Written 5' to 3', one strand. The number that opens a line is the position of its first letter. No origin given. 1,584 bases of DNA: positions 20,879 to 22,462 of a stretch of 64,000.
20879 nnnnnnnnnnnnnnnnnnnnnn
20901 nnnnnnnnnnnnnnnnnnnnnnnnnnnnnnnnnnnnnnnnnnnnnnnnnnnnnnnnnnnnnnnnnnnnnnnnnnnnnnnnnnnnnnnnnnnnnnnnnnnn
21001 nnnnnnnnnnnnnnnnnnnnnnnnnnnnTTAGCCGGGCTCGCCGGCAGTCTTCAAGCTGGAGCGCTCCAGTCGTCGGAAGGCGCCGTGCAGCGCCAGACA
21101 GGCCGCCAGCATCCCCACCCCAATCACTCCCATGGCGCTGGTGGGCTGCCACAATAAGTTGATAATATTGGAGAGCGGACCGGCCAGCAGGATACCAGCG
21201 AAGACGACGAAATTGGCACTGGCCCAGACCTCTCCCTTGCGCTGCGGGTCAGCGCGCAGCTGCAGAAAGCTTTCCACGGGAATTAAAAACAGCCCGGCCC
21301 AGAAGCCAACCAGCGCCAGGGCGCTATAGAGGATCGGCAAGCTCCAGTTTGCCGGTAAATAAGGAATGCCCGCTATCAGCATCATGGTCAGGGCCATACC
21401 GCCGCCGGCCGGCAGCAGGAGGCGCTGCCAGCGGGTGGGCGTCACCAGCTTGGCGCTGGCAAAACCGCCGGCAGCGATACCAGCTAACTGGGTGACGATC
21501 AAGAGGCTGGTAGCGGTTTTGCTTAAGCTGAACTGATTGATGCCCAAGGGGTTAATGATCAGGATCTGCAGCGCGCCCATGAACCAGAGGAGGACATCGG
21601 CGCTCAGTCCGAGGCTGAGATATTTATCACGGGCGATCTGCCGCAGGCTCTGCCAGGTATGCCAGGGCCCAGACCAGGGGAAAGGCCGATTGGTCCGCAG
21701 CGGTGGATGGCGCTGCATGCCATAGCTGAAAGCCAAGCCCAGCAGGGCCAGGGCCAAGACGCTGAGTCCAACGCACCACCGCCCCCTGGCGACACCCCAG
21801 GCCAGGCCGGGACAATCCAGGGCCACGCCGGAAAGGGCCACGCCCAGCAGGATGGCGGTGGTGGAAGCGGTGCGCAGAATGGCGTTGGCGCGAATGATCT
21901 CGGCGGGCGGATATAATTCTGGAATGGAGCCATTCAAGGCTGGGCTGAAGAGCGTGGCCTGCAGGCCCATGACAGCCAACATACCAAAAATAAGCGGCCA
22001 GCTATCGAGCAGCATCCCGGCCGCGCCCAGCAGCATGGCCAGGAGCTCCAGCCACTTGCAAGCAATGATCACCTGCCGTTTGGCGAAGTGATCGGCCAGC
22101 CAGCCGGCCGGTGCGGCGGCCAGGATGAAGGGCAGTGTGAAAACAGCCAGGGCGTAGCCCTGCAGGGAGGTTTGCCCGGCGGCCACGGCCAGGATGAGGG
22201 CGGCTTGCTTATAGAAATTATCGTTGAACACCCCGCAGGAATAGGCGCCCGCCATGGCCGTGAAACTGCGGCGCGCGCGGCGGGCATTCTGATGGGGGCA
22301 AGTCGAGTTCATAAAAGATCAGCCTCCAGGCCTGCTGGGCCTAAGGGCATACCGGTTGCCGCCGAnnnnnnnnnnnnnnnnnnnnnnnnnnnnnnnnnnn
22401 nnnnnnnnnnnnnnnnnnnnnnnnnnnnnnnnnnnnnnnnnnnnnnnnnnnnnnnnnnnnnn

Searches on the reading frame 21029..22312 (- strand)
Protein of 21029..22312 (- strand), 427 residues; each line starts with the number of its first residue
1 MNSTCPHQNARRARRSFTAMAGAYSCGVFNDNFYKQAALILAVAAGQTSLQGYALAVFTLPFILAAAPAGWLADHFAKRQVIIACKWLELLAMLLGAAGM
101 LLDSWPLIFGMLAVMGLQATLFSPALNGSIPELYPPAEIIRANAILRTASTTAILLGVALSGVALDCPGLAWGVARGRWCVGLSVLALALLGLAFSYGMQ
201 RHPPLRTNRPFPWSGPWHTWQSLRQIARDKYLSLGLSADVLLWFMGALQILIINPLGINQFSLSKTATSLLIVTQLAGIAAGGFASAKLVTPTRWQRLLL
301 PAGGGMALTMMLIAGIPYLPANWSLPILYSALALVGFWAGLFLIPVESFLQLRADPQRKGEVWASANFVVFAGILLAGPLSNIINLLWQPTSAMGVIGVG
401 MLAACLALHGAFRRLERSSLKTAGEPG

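Call 8: search_protein_families(library=pfam, proteins=[window:21029-22312:-], max_evalue=0.001)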
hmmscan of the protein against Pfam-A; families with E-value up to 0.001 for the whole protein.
window:21029-22312:- (427 aa): 2 families
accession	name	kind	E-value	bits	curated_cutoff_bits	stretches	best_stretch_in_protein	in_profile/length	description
PF07690.21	MFS_1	-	2.1e-24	86.5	33.4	1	47-377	30-346/347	Major Facilitator Superfamily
PF05977.19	MFS_3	-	4.2e-06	25.9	27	1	57-180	53-178/524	Transmembrane secretion effector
